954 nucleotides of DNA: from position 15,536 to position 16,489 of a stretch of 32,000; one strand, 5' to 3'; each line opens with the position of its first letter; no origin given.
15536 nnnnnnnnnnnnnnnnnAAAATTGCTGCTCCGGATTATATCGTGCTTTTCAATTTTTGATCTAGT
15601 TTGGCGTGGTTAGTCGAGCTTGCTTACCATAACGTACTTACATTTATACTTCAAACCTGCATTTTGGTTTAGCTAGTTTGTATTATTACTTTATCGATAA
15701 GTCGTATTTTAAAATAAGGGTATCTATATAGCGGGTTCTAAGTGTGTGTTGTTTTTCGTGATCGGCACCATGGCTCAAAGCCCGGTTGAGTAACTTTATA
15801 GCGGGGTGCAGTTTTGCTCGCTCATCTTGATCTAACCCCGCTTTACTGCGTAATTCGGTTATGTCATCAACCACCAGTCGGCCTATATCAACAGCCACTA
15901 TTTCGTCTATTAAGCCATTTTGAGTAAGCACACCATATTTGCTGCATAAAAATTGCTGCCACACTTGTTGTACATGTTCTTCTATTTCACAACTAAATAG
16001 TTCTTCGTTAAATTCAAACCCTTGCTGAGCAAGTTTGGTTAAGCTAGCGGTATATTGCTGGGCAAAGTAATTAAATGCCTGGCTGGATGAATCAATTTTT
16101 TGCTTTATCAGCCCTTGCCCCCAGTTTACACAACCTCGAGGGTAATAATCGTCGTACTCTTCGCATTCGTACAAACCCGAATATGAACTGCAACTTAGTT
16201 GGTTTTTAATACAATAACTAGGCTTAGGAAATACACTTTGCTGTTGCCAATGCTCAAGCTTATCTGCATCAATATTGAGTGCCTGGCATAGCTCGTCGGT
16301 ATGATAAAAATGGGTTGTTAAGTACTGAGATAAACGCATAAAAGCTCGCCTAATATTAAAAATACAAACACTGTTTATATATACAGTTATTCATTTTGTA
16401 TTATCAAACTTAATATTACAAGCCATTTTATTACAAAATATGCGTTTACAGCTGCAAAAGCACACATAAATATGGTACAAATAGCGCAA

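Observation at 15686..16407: Perfect LexA SOS box driving an uncharacterised 217-aa gene that sits directly upstream of a UvrA paralog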

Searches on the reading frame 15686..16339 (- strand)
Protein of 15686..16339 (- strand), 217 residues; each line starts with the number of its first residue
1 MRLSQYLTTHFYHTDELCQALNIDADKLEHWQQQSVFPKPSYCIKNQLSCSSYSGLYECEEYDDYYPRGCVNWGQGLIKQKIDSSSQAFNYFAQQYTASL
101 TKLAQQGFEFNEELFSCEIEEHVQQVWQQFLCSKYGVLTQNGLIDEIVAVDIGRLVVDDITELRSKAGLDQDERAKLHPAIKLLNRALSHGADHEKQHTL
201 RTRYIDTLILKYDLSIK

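Call 5: search_protein_families(library=pfam, proteins=[window:15686-16339:-], max_evalue=0.1)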
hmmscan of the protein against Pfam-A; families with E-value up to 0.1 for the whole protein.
window:15686-16339:- (217 aa): 2 families
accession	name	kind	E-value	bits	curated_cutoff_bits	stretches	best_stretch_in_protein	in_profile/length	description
PF19531.4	DUF6058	-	1.6e-35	122.5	25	1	88-213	1-126/126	Family of unknown function (DUF6058)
PF14056.11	DUF4250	-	0.074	13.5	27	0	13-29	22-38/55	Domain of unknown function (DUF4250)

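Call 6: search_protein_families(library=ncbifam, proteins=[window:15686-16339:-], max_evalue=0.1)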
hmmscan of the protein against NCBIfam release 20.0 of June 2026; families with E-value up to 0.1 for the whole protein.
window:15686-16339:- (217 aa): 0 families

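Call 7: find_homologous_proteins(query=window:15686-16339:-)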
Query window:15686-16339:- (217 aa): 93 proteins with E <= 0.001 among 148 candidates.
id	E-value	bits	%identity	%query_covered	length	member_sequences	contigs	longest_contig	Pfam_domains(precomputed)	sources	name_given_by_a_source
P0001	5.0e-144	495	100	100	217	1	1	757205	PF19531.5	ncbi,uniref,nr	ncbi:hypothetical protein PTRA_b0574 [Pseudoalteromonas translucida KMM 520]|uniref:Orphan protein n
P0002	1.5e-143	494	100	100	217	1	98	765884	PF19531.5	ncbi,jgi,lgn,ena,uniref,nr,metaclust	ncbi:DUF6058 family natural product biosynthesis protein (plasmid) [Pseudoalteromonas sp. HL-AS2]|un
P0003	1.9e-143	494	100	100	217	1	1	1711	PF19531.5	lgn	-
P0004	5.4e-143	492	99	100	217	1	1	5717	PF19531.5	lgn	-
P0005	6.4e-143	492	99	100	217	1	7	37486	PF19531.5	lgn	-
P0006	7.8e-143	492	99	100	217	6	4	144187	PF19531.5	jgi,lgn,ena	-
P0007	1.1e-142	491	99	100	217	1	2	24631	PF19531.5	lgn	-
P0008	1.2e-142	491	99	100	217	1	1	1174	PF19531.5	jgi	-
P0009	1.9e-142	490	99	100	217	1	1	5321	PF19531.5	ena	-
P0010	3.9e-142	489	99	100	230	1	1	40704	PF19531.5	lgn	-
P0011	1.1e-141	488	98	100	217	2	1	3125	PF19531.5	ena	-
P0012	4.5e-134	463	92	100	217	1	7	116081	PF19531.5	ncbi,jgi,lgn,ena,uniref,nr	ncbi:hypothetical protein I6F65_11315 [Pseudoalteromonas sp. SWXJZ94C]|jgi:hypothetical protein|unir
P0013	1.6e-133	461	92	100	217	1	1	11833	PF19531.5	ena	-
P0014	1.9e-133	461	92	100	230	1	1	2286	PF19531.5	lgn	-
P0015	2.0e-133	461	92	100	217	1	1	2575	PF19531.5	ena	-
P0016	2.3e-133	461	92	100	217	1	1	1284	PF19531.5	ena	-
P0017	2.6e-133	460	92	100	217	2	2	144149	PF19531.5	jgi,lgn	jgi:hypothetical protein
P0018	1.0e-132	458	91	100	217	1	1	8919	PF19531.5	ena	-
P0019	2.5e-131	454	89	100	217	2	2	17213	PF19531.5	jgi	-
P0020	1.3e-127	442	88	100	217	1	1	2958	PF19531.5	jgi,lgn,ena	-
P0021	7.9e-126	436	87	100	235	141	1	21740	PF19531.5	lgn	-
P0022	2.6e-124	431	85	100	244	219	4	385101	PF19531.5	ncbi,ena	-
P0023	7.9e-124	429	85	100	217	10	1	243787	PF19531.5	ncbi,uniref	ncbi:DUF6058 family natural product biosynthesis protein [Pseudoalteromonas rhizosphaerae]|uniref:DU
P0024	1.4e-123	429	85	100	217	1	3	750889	PF19531.5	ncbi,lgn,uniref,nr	ncbi:hypothetical protein FHG08_17205 [Pseudoalteromonas sp. Scap03]|uniref:DUF6058 family natural p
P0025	1.9e-123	428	85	100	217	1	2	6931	PF19531.5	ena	-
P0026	1.9e-123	428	85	100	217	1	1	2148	PF19531.5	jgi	jgi:hypothetical protein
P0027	2.7e-123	428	85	100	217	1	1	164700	PF19531.5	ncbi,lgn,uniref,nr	ncbi:DUF6058 family natural product biosynthesis protein [Pseudoalteromonas sp. APC 3224]|uniref:DUF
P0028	4.3e-123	427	85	100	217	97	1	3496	PF19531.5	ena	-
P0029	5.3e-123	427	85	100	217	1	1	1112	PF19531.5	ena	-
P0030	7.9e-122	423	84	100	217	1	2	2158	PF19531.5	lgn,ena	-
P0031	1.1e-120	419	82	100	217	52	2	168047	PF19531.5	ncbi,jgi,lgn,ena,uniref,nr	ncbi:hypothetical protein LCGC14_1361820 [marine sediment metagenome]|uniref:Orphan protein n=2 Tax=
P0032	7.4e-120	416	82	100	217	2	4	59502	PF19531.5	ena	-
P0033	1.0e-119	416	82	100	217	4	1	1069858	PF19531.5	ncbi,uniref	ncbi:DUF6058 family natural product biosynthesis protein [Pseudoalteromonas sp. ASV78]|uniref:DUF605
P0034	1.4e-117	409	82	100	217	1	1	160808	PF19531.5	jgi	jgi:hypothetical protein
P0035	6.2e-106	371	74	100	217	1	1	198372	PF19531.5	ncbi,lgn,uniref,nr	ncbi:hypothetical protein J8L70_09630 [Pseudoalteromonas sp. MMG010]|uniref:DUF6058 family natural p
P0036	2.3e-102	359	71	100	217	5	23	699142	PF19531.5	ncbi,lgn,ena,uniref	ncbi:MAG: DUF6058 family natural product biosynthesis protein [Pseudoalteromonas sp.]|uniref:DUF6058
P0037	7.8e-99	348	70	100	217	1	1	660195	PF19531.5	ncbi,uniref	ncbi:DUF6058 family natural product biosynthesis protein [Pseudoalteromonas mariniglutinosa]|uniref:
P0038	7.9e-97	341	67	100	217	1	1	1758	PF19531.5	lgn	-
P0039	2.2e-95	337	65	100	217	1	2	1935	PF19531.5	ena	-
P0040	2.5e-95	336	65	100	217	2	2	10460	PF19531.5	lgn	-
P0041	6.9e-95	335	65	100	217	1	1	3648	PF19531.5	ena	-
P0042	7.0e-95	335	65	100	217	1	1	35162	PF19531.5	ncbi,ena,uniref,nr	ncbi:DUF6058 family natural product biosynthesis protein [uncultured Pseudoalteromonas sp.]|uniref:D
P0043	7.1e-95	335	65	100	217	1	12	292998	PF19531.5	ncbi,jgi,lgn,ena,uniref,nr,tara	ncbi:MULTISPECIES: DUF6058 family natural product biosynthesis protein [Pseudoalteromonas]|uniref:DU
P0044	9.0e-95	335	65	100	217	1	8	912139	PF19531.5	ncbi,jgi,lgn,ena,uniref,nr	ncbi:DUF6058 family natural product biosynthesis protein [uncultured Pseudoalteromonas sp.]|uniref:D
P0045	9.4e-95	334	65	100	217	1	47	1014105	PF19531.5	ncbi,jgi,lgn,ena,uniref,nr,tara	ncbi:DUF6058 family natural product biosynthesis protein [Pseudoalteromonas sp. ACER1]|jgi:hypotheti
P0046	1.0e-94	334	86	78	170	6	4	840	PF19531.5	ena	-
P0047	1.3e-94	334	65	100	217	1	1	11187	PF19531.5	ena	-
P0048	1.4e-94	334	65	100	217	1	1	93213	PF19531.5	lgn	-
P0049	1.7e-94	334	65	100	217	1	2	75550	PF19531.5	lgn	-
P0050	2.6e-94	333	65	100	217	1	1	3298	PF19531.5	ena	-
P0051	4.1e-94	332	65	100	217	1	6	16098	PF19531.5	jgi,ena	-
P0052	4.2e-94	332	65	100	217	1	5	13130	PF19531.5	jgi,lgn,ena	-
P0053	5.1e-94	332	65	100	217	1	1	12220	PF19531.5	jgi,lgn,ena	-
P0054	6.5e-94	332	65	100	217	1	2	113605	PF19531.5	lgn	-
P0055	1.3e-93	331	65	100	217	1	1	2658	PF19531.5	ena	-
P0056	1.3e-93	331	65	100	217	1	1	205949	PF19531.5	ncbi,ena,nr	ncbi:DUF6058 family natural product biosynthesis protein [Pseudoalteromonas elyakovii]|nr:DUF6058 fa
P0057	2.0e-93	330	65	100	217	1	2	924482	PF19531.5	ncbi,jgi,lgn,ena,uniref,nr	ncbi:DUF6058 family natural product biosynthesis protein [Pseudoalteromonas gelatinilytica]|uniref:O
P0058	2.3e-93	330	66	100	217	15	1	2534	PF19531.5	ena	-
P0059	4.1e-93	329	64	100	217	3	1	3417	PF19531.5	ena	-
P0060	5.7e-93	329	64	100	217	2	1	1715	PF19531.5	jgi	-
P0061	7.4e-93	328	65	100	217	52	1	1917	PF19531.5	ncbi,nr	ncbi:MAG: DUF6058 family natural product biosynthesis protein [Pseudomonadota bacterium]|nr:DUF6058 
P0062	7.7e-93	328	64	100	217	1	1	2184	PF19531.5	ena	-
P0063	1.5e-92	327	64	100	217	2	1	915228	PF19531.5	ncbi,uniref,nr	ncbi:DUF6058 family natural product biosynthesis protein [Pseudoalteromonas sp. 2CM39R]|uniref:DUF60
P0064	2.4e-92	327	65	100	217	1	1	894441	PF19531.5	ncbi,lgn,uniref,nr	ncbi:DUF6058 family natural product biosynthesis protein [Pseudoalteromonas apostichopi]|uniref:DUF6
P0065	8.7e-92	325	64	100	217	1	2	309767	PF19531.5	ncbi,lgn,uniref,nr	ncbi:DUF6058 family natural product biosynthesis protein [Pseudoalteromonas gelatinilytica]|uniref:D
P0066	1.1e-91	324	64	100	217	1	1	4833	PF19531.5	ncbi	-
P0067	3.2e-90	320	64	100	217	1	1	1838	PF19531.5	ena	-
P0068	1.4e-89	318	61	100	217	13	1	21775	PF19531.5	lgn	-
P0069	1.8e-83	298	58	100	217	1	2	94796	PF19531.5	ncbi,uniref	ncbi:DUF6058 family natural product biosynthesis protein [Pseudoalteromonas fenneropenaei]|uniref:DU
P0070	5.1e-81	290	60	100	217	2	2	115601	PF19531.5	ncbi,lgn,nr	ncbi:DUF6058 family natural product biosynthesis protein [Pseudoalteromonas holothuriae]|nr:MULTISPE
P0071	6.3e-81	289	57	100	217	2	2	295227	PF19531.5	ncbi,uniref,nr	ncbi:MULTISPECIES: DUF6058 family natural product biosynthesis protein [Pseudoalteromonas]|uniref:Or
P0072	2.0e-80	288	60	100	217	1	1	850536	PF19531.5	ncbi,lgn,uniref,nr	ncbi:hypothetical protein PA25_33710 [Pseudoalteromonas sp. A25]|uniref:DUF6058 family natural produ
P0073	2.6e-78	281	57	100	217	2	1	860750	PF19531.5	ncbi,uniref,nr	ncbi:hypothetical protein HG263_06365 [Pseudoalteromonas sp. JBTF-M23]|uniref:Orphan protein n=1 Tax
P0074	5.8e-78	280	55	100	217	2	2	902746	PF19531.5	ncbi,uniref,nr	ncbi:DUF6058 family natural product biosynthesis protein [Pseudoalteromonas sp. T1lg23B]|uniref:DUF6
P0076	6.7e-75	270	55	100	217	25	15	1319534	PF19531.5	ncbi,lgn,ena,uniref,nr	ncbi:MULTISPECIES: DUF6058 family natural product biosynthesis protein [Pseudoalteromonas]|uniref:DU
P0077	1.0e-74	269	55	100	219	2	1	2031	PF19531.5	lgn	-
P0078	1.9e-74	268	56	100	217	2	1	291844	PF19531.5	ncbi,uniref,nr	ncbi:hypothetical protein N474_10125 [Pseudoalteromonas luteoviolacea CPMOR-2]|uniref:DUF6058 family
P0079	3.3e-74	267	54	100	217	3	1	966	PF19531.5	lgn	-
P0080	9.1e-74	266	56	100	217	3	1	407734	PF19531.5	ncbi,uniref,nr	ncbi:hypothetical protein N480_13195 [Pseudoalteromonas luteoviolacea S2607]|uniref:DUF6058 family n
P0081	9.5e-73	263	53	100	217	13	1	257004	PF19531.5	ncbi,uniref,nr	ncbi:DUF6058 family natural product biosynthesis protein [Pseudoalteromonas rubra]|uniref:DUF6058 fa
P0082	1.5e-72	262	54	100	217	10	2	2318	PF19531.5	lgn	-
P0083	1.5e-72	262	54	100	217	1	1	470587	PF19531.5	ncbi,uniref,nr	ncbi:DUF6058 family natural product biosynthesis protein [Pseudoalteromonas sp. SMS1]|uniref:DUF6058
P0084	2.9e-72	261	54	100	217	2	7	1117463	PF19531.5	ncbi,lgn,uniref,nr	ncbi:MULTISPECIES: DUF6058 family natural product biosynthesis protein [Pseudoalteromonas]|uniref:Or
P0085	3.4e-72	261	53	100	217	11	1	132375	PF19531.5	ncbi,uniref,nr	ncbi:DUF6058 family natural product biosynthesis protein [Pseudoalteromonas aurantia]|uniref:Unchara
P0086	1.3e-71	259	55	100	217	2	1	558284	PF19531.5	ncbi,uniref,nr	ncbi:hypothetical protein A7985_09640 [Pseudoalteromonas luteoviolacea]|uniref:Orphan protein n=1 Ta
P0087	4.9e-71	257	53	100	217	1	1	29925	PF19531.5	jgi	jgi:hypothetical protein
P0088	1.5e-70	255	54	100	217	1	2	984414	PF19531.5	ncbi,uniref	ncbi:DUF6058 family natural product biosynthesis protein (plasmid) [Pseudoalteromonas sp. T1lg65]|un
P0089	2.3e-70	255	51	100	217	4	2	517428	PF19531.5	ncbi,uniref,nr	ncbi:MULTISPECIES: DUF6058 family natural product biosynthesis protein [unclassified Pseudoalteromon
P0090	7.1e-69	250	50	100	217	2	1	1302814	PF19531.5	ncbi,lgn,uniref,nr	ncbi:hypothetical protein JF50_15375 [Pseudoalteromonas luteoviolacea]|uniref:Uncharacterized protei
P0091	6.4e-68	247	49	99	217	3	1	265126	PF19531.5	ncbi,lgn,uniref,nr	ncbi:DUF6058 family natural product biosynthesis protein [Pseudoalteromonas luteoviolacea]|uniref:DU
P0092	1.3e-67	246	49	100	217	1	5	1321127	PF19531.5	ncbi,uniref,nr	ncbi:DUF6058 family natural product biosynthesis protein [Pseudoalteromonas luteoviolacea]|uniref:Or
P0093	5.5e-67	244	49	100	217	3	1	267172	PF19531.5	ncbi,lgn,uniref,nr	ncbi:DUF6058 family natural product biosynthesis protein [Pseudoalteromonas obscura]|uniref:DUF6058 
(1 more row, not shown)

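Call 16: find_encoding_contigs(protein=P0093, flank=5000, max_places=2)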
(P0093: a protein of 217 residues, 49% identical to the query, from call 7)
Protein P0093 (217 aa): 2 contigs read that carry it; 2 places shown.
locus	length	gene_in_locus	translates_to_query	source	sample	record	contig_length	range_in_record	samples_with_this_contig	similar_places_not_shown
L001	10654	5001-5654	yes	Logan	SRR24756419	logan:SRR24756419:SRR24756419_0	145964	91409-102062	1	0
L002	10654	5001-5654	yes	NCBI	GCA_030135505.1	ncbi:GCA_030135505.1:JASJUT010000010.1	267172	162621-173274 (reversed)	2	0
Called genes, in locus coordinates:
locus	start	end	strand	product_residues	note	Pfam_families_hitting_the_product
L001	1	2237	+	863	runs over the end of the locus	PF07715:Plug, PF00593:TonB_dep_Rec_b-barrel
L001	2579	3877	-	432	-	PF00270:DEAD, PF04851:ResIII, PF00271:Helicase_C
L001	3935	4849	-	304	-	PF00701:DHDPS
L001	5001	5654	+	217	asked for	PF19531:DUF6058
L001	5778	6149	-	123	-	-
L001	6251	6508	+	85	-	PF01197:Ribosomal_L31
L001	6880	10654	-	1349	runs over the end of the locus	PF15902:Sortilin-Vps10, PF02012:BNR (faint), PF28399:Ig_CLSTN (faint), PF00028:Cadherin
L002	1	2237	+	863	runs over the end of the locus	PF07715:Plug, PF00593:TonB_dep_Rec_b-barrel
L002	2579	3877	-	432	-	PF00270:DEAD, PF04851:ResIII, PF00271:Helicase_C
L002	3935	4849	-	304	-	PF00701:DHDPS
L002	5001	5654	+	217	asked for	PF19531:DUF6058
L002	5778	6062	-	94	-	-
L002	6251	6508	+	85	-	PF01197:Ribosomal_L31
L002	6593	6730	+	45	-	PF00444:Ribosomal_L36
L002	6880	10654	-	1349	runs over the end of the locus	PF15902:Sortilin-Vps10, PF02012:BNR (faint), PF28399:Ig_CLSTN (faint), PF00028:Cadherin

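Call 17: find_encoding_contigs(protein=P0043, flank=5000, max_places=2)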
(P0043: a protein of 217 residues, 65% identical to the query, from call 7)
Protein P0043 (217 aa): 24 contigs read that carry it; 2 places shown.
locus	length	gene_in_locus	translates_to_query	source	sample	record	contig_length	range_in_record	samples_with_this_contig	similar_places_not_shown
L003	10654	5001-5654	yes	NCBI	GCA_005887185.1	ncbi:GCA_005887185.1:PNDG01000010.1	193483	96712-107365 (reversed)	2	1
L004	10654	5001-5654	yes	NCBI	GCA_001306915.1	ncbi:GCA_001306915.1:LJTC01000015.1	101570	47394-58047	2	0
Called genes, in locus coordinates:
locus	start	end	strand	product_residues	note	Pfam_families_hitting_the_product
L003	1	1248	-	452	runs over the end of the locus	PF00501:AMP-binding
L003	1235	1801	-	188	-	PF04279:IspA (weak)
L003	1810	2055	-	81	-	PF00550:PP-binding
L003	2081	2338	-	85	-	PF00550:PP-binding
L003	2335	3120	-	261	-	PF01553:Acyltransferase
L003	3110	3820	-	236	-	PF13723:Ketoacyl-synt_2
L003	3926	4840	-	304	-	PF00701:DHDPS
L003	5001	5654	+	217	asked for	PF19531:DUF6058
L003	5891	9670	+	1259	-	PF00082:Peptidase_S8, PF02225:PA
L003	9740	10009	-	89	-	-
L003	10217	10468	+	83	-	PF01197:Ribosomal_L31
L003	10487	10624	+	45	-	PF00444:Ribosomal_L36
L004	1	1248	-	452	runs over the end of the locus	PF00501:AMP-binding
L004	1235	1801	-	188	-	PF04279:IspA (weak)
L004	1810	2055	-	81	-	PF00550:PP-binding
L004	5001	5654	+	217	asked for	PF19531:DUF6058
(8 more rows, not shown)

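Call 21: predict_structure(alignment_id=A1)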
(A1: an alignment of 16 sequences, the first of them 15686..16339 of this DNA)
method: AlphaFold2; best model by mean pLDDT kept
length: 217 residues; sequences in the alignment: 16
mean_pLDDT: 88.7   pTM: 0.84
mean pLDDT of the five models: 88.7, 84.3, 78.7, 76.1, 49.6
residues with pLDDT >= 90: 140; 70-90: 63; 50-70: 13; < 50: 1
segments of 3 or more residues with pLDDT < 50: none
pLDDT, mean of each block of 10 residues (from residue 1): 81 96 96 96 80 72 91 97 97 96 89 79 95 89 95 93 91 91 90 70 90 73
secondary structure, 60 per line:
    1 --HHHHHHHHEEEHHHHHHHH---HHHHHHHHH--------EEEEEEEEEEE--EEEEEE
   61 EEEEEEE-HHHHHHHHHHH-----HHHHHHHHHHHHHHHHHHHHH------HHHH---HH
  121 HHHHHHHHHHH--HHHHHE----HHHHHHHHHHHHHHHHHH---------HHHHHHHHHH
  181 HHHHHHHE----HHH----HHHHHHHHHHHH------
elements in order: H3-10 E11-13 H14-21 H25-33 E42-52 E55-67 H69-79 H85-105 H112-115 H119-131 H134-138 H144-161 H171-187 H200-211
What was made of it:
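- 16088..16339 (-): N-terminal domain, about residues 1-84: MerR-type winged-helix fold with a long beta-hairpin wing. It is acidic. The AF2 model has pLDDT 88.7 (call 21).
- Closest known: MerR-family regulators with C-terminal ligand-binding domains. Different: The wing hairpin is much longer, at residues 42-67 (call 21).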

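Call 23: search_solved_structures(query=A1, max_evalue=10)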
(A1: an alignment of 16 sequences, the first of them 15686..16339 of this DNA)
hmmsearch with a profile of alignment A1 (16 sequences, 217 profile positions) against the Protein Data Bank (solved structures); distinct sequences matched with E-value up to 10: 2.
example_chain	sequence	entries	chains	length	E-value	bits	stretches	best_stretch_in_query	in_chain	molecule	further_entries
7px0_A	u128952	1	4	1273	0.017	17.8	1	34-134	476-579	Aldehyde oxidase 1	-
4leo_A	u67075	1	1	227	1.1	11.9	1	54-80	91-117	RG7116 Fab heavy chain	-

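Call 24: fold_search(model_id=the predicted structure, library=pdb)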
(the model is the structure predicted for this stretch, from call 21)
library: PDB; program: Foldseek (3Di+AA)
matches with E <= 10: 370; with E <= 0.001: 0
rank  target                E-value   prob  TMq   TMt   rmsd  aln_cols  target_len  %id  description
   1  3d70_A                2.5e-01  0.51  0.21  0.17  17.4       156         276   15  Crystal structure of E253A mutant of BMRR bound to 22-bp oligonucleotide (released 2008-08-26)
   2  3d71_A                3.5e-01  0.44  0.19  0.16  15.7       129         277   14  Crystal structure of E253Q BMRR bound to 22 base pair promoter site (released 2008-08-26)
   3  6jni_A                4.3e-01  0.25  0.21  0.30  17.7       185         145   12  Crystal structure of the transcriptional regulator CadR from P. putida in complex with Zinc(II) and DNA (released 2019-09-25)
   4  6jyw_B                5.6e-01  0.38  0.21  0.33  17.4       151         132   12  Crystal structure of the transcription regulator CadR N81M mutant from P. putida in complex with Cadmium(II) and DNA (released 2020-04-29)
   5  5i44_G                6.6e-01  0.90  0.19  0.56   9.0        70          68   16  Structure of RacA-DNA complex; P21 form (released 2016-05-04)
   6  9ctv_E                6.6e-01  0.08  0.13  0.10  13.7       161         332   12  Native human GABAA receptor of beta2-alpha1-gamma2-beta1-alpha2 assembly (released 2025-01-22)
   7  8ryt_A                7.0e-01  0.07  0.15  0.10  14.7       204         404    9  Structural characterization of Thogoto Virus nucleoprotein provides insights into RNA encapsidation and assembly (released 2024-06-19)
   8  5cfb_C                8.7e-01  0.07  0.13  0.09  19.9       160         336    9  Crystal Structure of Human Glycine Receptor alpha-3 Bound to Strychnine (released 2015-09-30)
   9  5i44_A                9.1e-01  0.85  0.19  0.58   9.1        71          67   15  Structure of RacA-DNA complex; P21 form (released 2016-05-04)
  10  5muu_A                9.1e-01  0.04  0.12  0.06  20.1       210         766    8  dsRNA bacteriophage phi6 nucleocapsid (released 2017-03-22)
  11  3ucs_B                9.6e-01  0.60  0.26  0.49  12.7       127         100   11  Crystal structure of the complex between CBPA J-domain and CBPM (released 2013-07-03)
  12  4wls_A                1.0e+00  0.38  0.24  0.43  12.3       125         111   10  Crystal structure of the metal-free (repressor) form of E. Coli CUER, a copper efflux regulator, bound to COPA promote (released 2015-09-02)
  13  6jni_H                1.0e+00  0.16  0.17  0.27  15.8       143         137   14  Crystal structure of the transcriptional regulator CadR from P. putida in complex with Zinc(II) and DNA (released 2019-09-25)
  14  9boz_A                1.0e+00  0.08  0.15  0.10  21.2       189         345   12  Cryo-EM structure of human Glycine Receptor alpha3-beta heteromer in presence of glycine (released 2025-05-14)
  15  9bp0_D                1.1e+00  0.08  0.15  0.10  14.4       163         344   13  Cryo-EM structure of human heteromeric Glycine Receptor alpha3S346E-beta with glycine (released 2025-05-14)
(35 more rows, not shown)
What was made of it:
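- Closest known: CbpM and SbmC. Same: CbpM has a MerR fold that binds a protein rather than DNA; it appeared among the hits (3ucs_B, call 24).
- MerR-fold proteins that bind proteins rather than DNA exist, such as CbpM, which also appeared among the hits (call 24).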

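Call 29: search_protein_representatives(alignment_id=A1)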
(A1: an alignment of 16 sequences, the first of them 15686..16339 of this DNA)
Query: 16 sequences, 217 profile positions. Proteins with E-value up to 0.001 (for the whole library): 157; up to 1e-10: 103; up to 1e-30: 20. The best 150 are listed.
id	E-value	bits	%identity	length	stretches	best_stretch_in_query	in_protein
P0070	1.1e-109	381.3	-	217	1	1-217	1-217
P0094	1.1e-64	234.2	-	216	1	1-215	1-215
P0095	3.3e-60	219.6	-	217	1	1-217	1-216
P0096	4.1e-56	206.2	-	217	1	1-217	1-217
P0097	8.3e-41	156.2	-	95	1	123-217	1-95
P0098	7.6e-40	153.1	-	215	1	1-206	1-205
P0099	9.7e-38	146.2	-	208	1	1-205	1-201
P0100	7.2e-37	143.3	-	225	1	2-214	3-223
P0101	2.2e-35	138.5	-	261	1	1-211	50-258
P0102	3.7e-35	137.8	-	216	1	2-214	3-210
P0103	9.4e-35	136.4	-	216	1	1-215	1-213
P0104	1.6e-34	135.6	-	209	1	1-208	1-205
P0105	6.3e-33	130.4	-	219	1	3-214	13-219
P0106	6.8e-33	130.3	-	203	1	1-174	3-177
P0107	1.5e-32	129.2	-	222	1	1-213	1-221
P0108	2.2e-32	128.7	-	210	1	3-213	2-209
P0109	3.0e-32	128.2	-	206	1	1-212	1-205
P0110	1.8e-31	125.7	-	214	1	1-212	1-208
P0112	5.6e-31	124.1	-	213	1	1-216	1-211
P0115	1.7e-29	119.2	-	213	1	2-214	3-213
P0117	6.1e-29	117.4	-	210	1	1-216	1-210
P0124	4.8e-27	111.2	-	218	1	1-214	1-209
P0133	1.7e-24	102.9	-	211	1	1-214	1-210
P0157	4.8e-18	81.8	-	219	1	3-214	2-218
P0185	7.2e-12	61.6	-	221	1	3-212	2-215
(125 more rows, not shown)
